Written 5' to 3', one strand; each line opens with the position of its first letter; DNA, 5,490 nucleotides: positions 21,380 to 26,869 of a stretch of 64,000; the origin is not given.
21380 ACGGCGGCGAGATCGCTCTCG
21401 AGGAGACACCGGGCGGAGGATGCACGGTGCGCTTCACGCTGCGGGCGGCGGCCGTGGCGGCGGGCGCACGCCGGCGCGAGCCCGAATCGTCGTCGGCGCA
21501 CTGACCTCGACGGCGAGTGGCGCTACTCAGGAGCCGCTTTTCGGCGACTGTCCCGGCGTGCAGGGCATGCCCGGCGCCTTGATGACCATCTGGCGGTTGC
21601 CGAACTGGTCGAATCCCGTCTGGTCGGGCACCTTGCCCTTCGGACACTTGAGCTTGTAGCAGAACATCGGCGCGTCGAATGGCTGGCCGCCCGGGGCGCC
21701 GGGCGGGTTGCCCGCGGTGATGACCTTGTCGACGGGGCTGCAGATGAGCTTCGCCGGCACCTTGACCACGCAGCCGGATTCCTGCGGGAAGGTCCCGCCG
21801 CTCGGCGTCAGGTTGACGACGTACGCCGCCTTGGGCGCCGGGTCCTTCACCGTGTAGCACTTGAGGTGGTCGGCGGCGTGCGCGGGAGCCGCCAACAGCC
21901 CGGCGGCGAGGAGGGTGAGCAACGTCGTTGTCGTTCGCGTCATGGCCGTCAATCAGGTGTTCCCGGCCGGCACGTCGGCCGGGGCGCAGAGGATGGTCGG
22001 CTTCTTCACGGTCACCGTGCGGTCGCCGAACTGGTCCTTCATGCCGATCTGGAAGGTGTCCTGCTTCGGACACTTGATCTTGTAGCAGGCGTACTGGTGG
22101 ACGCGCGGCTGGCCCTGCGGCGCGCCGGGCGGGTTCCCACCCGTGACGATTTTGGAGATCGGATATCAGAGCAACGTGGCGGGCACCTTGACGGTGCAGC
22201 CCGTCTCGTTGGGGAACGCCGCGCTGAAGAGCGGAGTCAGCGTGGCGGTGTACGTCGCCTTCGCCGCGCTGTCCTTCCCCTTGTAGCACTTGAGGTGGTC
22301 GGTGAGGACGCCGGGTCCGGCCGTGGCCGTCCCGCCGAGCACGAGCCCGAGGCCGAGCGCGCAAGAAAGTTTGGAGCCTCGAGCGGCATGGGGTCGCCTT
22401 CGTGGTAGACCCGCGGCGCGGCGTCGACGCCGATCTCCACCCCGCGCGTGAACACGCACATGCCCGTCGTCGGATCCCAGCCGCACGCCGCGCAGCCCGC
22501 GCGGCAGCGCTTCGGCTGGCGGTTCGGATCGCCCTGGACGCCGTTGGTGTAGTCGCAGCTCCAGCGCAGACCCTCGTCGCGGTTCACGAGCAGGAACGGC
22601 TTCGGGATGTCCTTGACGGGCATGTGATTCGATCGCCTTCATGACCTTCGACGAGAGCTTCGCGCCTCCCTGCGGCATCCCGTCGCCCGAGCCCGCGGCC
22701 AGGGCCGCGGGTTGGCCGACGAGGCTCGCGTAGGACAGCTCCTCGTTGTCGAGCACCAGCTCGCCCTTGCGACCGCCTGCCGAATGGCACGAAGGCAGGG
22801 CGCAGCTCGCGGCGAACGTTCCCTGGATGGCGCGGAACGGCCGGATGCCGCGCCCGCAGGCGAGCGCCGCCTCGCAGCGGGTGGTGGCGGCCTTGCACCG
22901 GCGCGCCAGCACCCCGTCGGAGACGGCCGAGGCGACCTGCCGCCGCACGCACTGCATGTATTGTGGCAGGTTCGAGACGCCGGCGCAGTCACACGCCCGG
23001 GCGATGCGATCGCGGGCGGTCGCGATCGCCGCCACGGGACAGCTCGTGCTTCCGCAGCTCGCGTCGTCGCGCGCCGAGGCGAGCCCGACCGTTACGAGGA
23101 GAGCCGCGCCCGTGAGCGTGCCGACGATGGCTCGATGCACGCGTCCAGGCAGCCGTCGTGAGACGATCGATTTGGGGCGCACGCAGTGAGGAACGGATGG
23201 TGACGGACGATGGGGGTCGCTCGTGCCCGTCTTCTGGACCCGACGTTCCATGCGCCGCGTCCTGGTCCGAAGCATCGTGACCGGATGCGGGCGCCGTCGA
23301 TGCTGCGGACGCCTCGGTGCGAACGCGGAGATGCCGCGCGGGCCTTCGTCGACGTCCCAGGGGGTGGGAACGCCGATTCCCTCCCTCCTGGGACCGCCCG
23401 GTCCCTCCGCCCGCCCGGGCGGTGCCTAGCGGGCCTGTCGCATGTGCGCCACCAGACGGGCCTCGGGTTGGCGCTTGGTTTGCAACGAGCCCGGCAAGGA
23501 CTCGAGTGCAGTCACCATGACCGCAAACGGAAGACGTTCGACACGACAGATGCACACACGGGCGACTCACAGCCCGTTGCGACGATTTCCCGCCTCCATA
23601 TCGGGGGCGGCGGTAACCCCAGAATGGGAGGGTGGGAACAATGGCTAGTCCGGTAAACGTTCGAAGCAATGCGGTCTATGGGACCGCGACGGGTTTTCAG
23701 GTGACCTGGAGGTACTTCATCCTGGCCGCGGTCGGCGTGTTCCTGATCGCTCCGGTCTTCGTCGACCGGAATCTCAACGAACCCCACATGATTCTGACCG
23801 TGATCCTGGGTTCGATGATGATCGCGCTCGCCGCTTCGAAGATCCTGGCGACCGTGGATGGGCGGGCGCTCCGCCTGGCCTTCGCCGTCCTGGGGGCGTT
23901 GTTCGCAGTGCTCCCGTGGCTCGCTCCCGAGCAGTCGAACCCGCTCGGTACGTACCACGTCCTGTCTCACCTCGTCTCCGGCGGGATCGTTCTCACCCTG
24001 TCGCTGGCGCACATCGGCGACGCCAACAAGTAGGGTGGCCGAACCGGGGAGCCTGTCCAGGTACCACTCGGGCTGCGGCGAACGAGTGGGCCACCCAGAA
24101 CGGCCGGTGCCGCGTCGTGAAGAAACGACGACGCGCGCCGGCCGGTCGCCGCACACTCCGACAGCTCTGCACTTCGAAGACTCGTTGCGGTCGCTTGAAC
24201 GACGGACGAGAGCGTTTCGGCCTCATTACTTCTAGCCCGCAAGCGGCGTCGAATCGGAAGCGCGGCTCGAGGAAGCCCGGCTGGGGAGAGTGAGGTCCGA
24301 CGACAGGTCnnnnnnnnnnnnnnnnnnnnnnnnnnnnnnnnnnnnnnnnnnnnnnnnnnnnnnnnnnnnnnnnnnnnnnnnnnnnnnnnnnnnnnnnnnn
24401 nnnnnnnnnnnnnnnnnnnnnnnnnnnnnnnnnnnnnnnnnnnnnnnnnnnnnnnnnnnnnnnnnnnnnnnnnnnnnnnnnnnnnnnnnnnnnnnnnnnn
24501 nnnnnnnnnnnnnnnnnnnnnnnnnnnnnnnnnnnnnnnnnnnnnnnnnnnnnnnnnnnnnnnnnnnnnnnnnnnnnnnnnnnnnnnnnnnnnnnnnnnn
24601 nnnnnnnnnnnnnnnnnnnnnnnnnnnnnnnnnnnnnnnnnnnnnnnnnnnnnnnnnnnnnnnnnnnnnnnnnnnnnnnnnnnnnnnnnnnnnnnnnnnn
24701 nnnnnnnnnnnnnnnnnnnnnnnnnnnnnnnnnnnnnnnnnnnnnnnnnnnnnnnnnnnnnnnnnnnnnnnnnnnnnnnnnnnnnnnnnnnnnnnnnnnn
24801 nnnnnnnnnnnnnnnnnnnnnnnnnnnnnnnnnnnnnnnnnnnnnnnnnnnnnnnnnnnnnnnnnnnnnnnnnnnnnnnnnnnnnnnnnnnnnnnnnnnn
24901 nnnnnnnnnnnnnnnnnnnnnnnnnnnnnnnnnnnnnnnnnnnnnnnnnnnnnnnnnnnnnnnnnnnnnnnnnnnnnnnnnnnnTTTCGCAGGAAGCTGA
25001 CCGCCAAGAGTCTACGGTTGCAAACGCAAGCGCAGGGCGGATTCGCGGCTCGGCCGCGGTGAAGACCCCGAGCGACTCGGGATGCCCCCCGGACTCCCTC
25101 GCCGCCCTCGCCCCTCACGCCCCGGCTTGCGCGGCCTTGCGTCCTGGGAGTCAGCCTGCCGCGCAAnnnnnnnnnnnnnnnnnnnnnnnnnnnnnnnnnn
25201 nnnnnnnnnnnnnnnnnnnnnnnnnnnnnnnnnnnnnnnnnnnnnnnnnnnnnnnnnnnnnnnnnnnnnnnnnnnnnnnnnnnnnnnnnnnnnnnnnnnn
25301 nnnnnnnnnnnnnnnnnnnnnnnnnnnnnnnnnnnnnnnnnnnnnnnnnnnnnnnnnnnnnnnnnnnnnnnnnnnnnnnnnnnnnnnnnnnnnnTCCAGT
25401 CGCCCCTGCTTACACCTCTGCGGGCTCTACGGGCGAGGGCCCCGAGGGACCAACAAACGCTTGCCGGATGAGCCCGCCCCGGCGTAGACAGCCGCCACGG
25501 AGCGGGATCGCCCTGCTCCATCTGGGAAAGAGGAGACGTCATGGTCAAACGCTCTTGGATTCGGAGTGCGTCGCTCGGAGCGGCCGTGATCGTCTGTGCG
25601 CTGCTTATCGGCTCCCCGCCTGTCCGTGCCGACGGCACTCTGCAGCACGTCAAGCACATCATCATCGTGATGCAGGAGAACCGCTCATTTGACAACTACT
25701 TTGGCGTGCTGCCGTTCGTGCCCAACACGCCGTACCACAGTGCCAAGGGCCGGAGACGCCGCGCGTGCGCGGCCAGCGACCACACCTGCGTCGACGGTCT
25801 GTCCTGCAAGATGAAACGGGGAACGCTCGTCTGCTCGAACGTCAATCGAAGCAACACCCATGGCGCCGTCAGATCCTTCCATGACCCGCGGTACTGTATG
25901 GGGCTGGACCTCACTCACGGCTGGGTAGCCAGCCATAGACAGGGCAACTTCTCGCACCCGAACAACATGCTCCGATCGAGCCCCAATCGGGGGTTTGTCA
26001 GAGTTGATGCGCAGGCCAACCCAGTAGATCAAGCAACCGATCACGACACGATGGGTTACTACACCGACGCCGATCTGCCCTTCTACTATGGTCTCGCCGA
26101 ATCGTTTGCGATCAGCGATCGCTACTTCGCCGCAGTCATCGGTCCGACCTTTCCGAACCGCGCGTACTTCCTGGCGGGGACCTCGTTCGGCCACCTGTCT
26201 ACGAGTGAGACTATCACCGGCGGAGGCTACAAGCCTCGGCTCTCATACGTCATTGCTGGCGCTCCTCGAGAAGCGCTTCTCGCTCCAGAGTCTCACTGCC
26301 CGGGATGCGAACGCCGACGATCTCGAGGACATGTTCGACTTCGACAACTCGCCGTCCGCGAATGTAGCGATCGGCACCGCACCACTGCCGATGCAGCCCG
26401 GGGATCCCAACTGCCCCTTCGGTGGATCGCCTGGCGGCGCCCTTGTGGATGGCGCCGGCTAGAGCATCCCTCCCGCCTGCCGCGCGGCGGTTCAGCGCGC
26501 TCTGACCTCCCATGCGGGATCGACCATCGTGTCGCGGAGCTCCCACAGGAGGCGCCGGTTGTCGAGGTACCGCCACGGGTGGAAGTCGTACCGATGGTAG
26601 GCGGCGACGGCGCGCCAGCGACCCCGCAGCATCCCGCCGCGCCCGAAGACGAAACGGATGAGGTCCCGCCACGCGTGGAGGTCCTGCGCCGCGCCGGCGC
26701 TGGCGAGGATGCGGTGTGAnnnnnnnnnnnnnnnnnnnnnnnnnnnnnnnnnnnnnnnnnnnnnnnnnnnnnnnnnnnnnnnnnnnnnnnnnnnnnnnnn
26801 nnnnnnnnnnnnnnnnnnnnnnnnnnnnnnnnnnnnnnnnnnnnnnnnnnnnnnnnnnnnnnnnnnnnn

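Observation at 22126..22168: In-frame TGA exactly at a conserved cysteine in a tandem paralog pair: selenocysteine candidate or fresh nonsense mutation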

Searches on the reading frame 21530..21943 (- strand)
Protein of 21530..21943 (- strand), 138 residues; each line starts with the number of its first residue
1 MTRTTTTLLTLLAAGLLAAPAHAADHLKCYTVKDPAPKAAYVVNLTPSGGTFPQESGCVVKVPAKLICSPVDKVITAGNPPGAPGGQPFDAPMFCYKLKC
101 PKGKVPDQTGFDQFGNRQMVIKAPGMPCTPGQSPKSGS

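Call 9: search_protein_families(library=pfam, proteins=[window:21530-21943:-], max_evalue=1)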
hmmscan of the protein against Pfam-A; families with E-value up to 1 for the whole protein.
seq(138 aa): 0 families

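Call 10: find_homologous_proteins(query=window:21530-21943:-)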
Query seq(138 aa) (138 aa): 13 proteins with E <= 0.001 among 134 candidates.
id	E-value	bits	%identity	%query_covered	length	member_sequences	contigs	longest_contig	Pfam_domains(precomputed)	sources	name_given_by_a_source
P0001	1.1e-87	309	100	100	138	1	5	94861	-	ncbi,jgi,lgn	jgi:hypothetical protein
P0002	3.1e-27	113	50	79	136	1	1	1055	-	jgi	jgi:hypothetical protein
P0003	1.5e-25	108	49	86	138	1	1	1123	-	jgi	jgi:hypothetical protein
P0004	7.9e-24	102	45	86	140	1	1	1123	-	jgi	jgi:hypothetical protein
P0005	1.2e-22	98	43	98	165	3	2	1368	-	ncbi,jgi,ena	-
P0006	2.3e-22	97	45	94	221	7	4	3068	-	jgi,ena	-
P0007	1.8e-20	91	46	80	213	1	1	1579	-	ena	-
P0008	1.1e-19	89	42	96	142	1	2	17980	-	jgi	jgi:hypothetical protein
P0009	4.7e-18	83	42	96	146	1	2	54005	-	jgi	jgi:hypothetical protein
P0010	2.5e-16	78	49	69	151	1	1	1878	-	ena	-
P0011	6.7e-16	76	44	67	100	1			-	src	-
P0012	1.5e-14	72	39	83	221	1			-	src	-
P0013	4.1e-11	61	43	77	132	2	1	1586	-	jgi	jgi:hypothetical protein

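Call 11: find_encoding_contigs(protein=P0001, flank=3000, max_places=10)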
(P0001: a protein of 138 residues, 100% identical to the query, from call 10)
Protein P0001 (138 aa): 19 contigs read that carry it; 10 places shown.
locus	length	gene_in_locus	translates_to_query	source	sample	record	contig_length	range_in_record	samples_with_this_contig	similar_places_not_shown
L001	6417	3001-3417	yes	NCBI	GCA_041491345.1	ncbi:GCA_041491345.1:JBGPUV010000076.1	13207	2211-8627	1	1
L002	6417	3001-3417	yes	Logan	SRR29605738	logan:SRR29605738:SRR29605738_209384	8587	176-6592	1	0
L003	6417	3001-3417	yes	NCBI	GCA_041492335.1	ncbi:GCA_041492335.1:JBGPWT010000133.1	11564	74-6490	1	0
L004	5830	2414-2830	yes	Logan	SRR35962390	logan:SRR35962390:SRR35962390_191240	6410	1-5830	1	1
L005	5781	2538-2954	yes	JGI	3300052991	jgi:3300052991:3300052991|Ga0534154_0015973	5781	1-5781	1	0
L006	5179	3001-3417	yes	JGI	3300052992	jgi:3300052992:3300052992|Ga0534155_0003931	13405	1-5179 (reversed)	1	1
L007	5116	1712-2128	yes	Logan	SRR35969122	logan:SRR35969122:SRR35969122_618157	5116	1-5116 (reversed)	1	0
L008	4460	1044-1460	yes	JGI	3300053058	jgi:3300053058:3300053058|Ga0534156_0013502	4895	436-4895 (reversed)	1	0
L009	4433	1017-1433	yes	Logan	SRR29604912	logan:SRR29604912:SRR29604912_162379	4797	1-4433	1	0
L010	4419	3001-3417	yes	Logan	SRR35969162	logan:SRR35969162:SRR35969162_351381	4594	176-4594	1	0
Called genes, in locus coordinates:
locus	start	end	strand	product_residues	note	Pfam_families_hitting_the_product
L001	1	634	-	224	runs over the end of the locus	-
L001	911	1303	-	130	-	PF03779:SPW (weak)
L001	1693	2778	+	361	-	-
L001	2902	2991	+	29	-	-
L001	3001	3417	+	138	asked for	-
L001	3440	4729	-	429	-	PF00072:Response_reg, PF00512:HisKA, PF02518:HATPase_c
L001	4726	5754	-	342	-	PF00072:Response_reg, PF01339:CheB_methylest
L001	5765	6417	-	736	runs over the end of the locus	PF01627:Hpt, PF02895:H-kinase_dim (faint), PF02518:HATPase_c, PF01584:CheW, PF00072:Response_reg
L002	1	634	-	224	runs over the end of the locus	-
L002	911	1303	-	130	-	PF03779:SPW (weak)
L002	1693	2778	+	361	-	-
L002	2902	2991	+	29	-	-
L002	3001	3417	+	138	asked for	-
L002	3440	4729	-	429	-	PF00072:Response_reg, PF00512:HisKA, PF02518:HATPase_c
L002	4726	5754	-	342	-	PF00072:Response_reg, PF01339:CheB_methylest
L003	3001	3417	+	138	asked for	-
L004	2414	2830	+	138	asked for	-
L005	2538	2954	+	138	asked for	-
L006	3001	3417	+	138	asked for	-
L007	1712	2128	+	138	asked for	-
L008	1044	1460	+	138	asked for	-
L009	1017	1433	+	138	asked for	-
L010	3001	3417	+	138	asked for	-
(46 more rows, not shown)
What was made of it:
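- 21527..21943 (-): Paralog 1: an intact gene for a small secreted six-Cys protein (138 aa; ATG 21943, stop TGA 21529-21527). It has TGC (21742-21740) at the column where paralog 2 has TGA. The exact protein (P0001) is called in 19 public contigs (calls 10, 11).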

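Call 54: predict_structure(alignment_id=A2)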
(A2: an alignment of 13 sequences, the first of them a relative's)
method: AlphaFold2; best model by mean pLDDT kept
length: 138 residues; sequences in the alignment: 13
mean_pLDDT: 76.7   pTM: 0.65
mean pLDDT of the five models: 76.7, 76.0, 75.9, 71.8, 70.0
residues with pLDDT >= 90: 43; 70-90: 48; 50-70: 42; < 50: 5
segments of 3 or more residues with pLDDT < 50: none
pLDDT, mean of each block of 10 residues (from residue 1): 52 53 77 93 85 86 94 70 70 93 77 77 84 61
secondary structure, 60 per line:
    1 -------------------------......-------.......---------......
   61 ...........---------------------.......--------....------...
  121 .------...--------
elements in order: E26-31 E39-45 E55-71 E93-99 E108-111 E118-121 E128-130

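Call 56: fold_search(model_id=the predicted structure, library=pdb)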
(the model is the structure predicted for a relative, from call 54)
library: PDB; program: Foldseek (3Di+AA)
matches with E <= 10: 15; with E <= 0.001: 0
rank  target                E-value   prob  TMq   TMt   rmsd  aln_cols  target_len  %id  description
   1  9cr4_C                3.3e+00  0.03  0.18  0.10  16.5       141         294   13  CryoEM Structure of the C-terminally truncated form of human NAD Kinase (released 2025-01-08)
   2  4zhx_B                3.3e+00  0.02  0.11  0.09  14.1       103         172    9  Novel binding site for allosteric activation of AMPK (released 2016-03-09)
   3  6l6r_C                3.3e+00  0.01  0.10  0.14  17.8       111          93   19  Crystal structure of LRP6 E1E2-SOST complex (released 2020-10-28)
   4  9jmm_B                4.1e+00  0.01  0.10  0.08  16.8       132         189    8  Cryo-EM structure of the SE-PangolinCoV (MjHKU4r-CoV-1) RBD in complex with human DPP4 (released 2025-06-18)
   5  9uj0_A                4.9e+00  0.01  0.08  0.05  26.5       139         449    8  Structure of Aegerolysin-L pore (released 2025-06-18)
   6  5yzg_Y                5.2e+00  0.04  0.19  0.14  19.1       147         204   12  The Cryo-EM Structure of Human Catalytic Step I Spliceosome (C complex) at 4.1 angstrom resolution (released 2018-08-08)
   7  6l6r_D                5.2e+00  0.01  0.12  0.17  16.5       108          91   18  Crystal structure of LRP6 E1E2-SOST complex (released 2020-10-28)
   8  3pfn_A                6.4e+00  0.02  0.16  0.08  13.9       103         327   13  Crystal Structure of human NAD kinase (released 2010-11-10)
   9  3pfn_D                6.4e+00  0.02  0.17  0.09  16.4       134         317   12  Crystal Structure of human NAD kinase (released 2010-11-10)
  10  1qou_B                6.8e+00  0.01  0.10  0.09  13.7        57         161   16  CEN (Centroradialis) protein from Antirrhinum (released 2000-03-31)
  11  4rer_B                7.6e+00  0.01  0.11  0.09  14.4       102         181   10  Crystal structure of the phosphorylated human alpha1 beta2 gamma1 holo-AMPK complex bound to AMP and cyclodextrin (released 2014-12-10)
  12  8snm_A                8.0e+00  0.02  0.15  0.13  11.5       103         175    8  Structure of mature human ADAM17/iRhom2 sheddase complex in complex with ADAM17 prodomain (released 2024-05-29)
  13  6of9_F                8.5e+00  0.01  0.15  0.16  14.3       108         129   12  Structure of the Chlamydamonas reinhardtii CamKII hub homology domain (released 2019-04-17)
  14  3pfn_B                9.0e+00  0.01  0.17  0.08  14.0        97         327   13  Crystal Structure of human NAD kinase (released 2010-11-10)
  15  8fop_C                9.0e+00  0.01  0.15  0.15  14.5       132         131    8  Structure of Agrobacterium tumefaciens bacteriophage Milano curved tail (released 2024-01-17)
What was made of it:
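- Closest known: Pfam DUF7450. Different: The family of about 140-aa secreted six-Cys proteins has no curated family, and the model of paralog 1 has no PDB fold match (calls 9, 56).
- Tried and rejected: The paralog 1 model (pLDDT 76.7) had no match in the PDB at E of 0.001 or better (calls 54, 56), so the fold gives no functional lead.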

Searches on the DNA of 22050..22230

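Call 25: search_rna_families(source=window, start=22050, end=22230, threshold=evalue, max_evalue=10)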
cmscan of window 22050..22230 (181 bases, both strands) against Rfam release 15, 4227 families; matches with E-value up to 10: 4.
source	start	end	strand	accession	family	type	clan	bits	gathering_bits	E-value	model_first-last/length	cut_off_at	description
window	22054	22075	+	RF00037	IRE_I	Cis-reg;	-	14.9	34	1.1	1-36/36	no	Iron response element I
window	22108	22141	+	RF01340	CRISPR-DR29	Gene; CRISPR;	-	14.4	39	1.8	1-37/37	no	CRISPR RNA direct repeat element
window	22147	22168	-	RF00390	TYMV_upPK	Cis-reg;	-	14.2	38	1.6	1-23/23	no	turnip yellow mosaic virus upstream pseudo-knot (TYMV_upPK)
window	22166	22229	+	RF02353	BjrC68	Gene; sRNA;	-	13.8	39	0.26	1-82/82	no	Bradyrhizobiaceae sRNA BjrC68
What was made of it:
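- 22126..22143 (-): A 7-bp GC hairpin with a GAAC loop, with 29 nt between the TGA and the loop. The stem arms lie in the codons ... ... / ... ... G and the loop (G-AAC) spans the Gly-Asn codons, within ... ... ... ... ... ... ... (T-G-G-N-P-P-G). Call 25: no Rfam SECIS match.
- There is no Rfam SECIS hit (call 25).
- Tried and rejected: An E-value-mode search around the site gave only chance-level hits to unrelated families (call 25).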

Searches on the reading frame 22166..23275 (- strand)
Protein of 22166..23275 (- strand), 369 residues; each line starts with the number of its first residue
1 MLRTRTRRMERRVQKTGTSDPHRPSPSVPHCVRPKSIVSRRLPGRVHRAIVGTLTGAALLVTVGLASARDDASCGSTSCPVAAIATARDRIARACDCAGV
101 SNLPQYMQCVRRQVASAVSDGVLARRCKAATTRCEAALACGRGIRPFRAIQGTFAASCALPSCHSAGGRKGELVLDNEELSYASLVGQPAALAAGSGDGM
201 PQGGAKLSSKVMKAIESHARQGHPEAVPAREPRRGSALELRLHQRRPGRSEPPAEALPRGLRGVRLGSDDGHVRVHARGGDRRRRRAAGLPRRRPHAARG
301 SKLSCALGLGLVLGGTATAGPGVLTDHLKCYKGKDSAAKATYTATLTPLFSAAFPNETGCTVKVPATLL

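Call 9: search_protein_families(library=pfam, proteins=[window:22166-23275:-], max_evalue=1)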
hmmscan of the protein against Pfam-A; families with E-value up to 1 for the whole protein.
window:22166-23275:- (369 aa): 0 families

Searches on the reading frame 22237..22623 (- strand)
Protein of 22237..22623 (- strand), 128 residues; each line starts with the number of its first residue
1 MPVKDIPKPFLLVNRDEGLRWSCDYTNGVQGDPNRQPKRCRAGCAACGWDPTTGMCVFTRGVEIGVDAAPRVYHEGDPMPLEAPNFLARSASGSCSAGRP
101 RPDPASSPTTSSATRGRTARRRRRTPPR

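Call 9: search_protein_families(library=pfam, proteins=[window:22237-22623:-], max_evalue=1)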
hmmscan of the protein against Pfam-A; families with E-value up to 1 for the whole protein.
window:22237-22623:- (128 aa): 0 families

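Call 30: search_protein_representatives(protein=window:22240-22623:-)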
Query: 128 residues. Proteins with E-value up to 0.001 (for the whole library): 16; up to 1e-10: 13; up to 1e-30: 0. The best 16 are listed.
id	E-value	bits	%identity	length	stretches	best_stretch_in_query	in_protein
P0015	1.7e-27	112.4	58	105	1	5-82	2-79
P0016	6.2e-27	110.6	60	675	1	2-82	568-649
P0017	3.6e-25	104.9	56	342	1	2-82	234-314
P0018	3.7e-25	104.8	54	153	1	1-81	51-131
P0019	8.6e-25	103.6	54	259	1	2-81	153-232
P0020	1.1e-24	103.3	57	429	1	2-82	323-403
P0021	1.3e-23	99.8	53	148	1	2-82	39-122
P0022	4.0e-19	85.3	43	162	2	5-111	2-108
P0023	1.6e-18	83.3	45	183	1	2-100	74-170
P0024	5.6e-14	68.6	53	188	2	2-58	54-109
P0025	6.1e-13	65.3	55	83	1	27-81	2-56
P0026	3.7e-11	59.5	51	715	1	2-81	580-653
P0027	9.2e-11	58.2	51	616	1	2-82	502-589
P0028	3.1e-10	56.5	38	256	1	2-108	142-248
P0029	8.6e-09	51.8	46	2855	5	55-81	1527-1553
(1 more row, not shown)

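Call 32: search_protein_families(library=pfam, proteins=[P0016, P0020, P0026, P0027, P0017], max_evalue=0.01)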
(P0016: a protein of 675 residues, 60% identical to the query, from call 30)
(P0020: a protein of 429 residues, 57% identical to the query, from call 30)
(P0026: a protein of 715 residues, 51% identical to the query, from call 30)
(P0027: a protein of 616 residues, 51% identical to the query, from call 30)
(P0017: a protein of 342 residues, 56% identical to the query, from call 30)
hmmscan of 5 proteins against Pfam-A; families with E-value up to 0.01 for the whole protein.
P0016 (675 aa): 0 families

P0020 (429 aa): 0 families

P0026 (715 aa): 0 families

P0027 (616 aa): 0 families

P0017 (342 aa): 0 families

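Call 33: find_encoding_contigs(protein=P0016, flank=4000, max_places=4)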
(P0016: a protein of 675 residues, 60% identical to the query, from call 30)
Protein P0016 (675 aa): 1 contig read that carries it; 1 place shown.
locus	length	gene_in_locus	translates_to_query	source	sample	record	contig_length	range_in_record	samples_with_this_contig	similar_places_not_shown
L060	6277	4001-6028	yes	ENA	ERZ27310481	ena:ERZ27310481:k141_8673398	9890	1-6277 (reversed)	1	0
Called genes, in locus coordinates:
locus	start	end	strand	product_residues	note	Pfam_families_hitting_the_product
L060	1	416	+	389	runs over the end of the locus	PF01041:DegT_DnrJ_EryC1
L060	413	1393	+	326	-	PF00389:2-Hacid_dh, PF02826:2-Hacid_dh_C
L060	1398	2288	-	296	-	PF13948:DUF4215 (weak)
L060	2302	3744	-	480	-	PF04909:Amidohydro_2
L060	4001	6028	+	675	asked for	-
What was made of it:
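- Tried and rejected: The P0016 contig ends 250 bp after the gene (call 33).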

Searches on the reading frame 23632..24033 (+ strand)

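Call 42: search_protein_families(library=pfam, proteins=[window:23632-24033:+], max_evalue=0.00001)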
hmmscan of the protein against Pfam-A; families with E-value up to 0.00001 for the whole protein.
window:23632-24033:+ (133 aa): 1 family
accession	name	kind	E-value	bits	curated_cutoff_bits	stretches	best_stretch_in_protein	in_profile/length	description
PF03779.20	SPW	-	3.9e-06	27.7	31.5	1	28-125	3-93/93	SPW repeat domain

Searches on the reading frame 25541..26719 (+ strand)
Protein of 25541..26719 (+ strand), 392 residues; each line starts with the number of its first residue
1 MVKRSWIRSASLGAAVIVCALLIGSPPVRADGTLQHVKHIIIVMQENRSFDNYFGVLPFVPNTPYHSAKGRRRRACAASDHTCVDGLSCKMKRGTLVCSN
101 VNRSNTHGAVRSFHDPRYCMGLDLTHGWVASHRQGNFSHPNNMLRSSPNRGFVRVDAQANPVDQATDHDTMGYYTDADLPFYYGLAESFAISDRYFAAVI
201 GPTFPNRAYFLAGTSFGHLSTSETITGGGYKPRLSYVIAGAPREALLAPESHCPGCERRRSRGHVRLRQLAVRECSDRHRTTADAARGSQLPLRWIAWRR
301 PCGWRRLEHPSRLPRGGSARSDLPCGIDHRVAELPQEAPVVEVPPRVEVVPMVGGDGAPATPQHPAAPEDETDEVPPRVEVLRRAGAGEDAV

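Call 42: search_protein_families(library=pfam, proteins=[window:25541-26719:+], max_evalue=0.00001)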
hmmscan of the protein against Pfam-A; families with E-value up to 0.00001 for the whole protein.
window:25541-26719:+ (392 aa): 1 family
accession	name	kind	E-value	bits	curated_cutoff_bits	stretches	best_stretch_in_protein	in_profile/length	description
PF04185.19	Phosphoesterase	-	1.5e-26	93.8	23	1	37-220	1-153/356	Phosphoesterase family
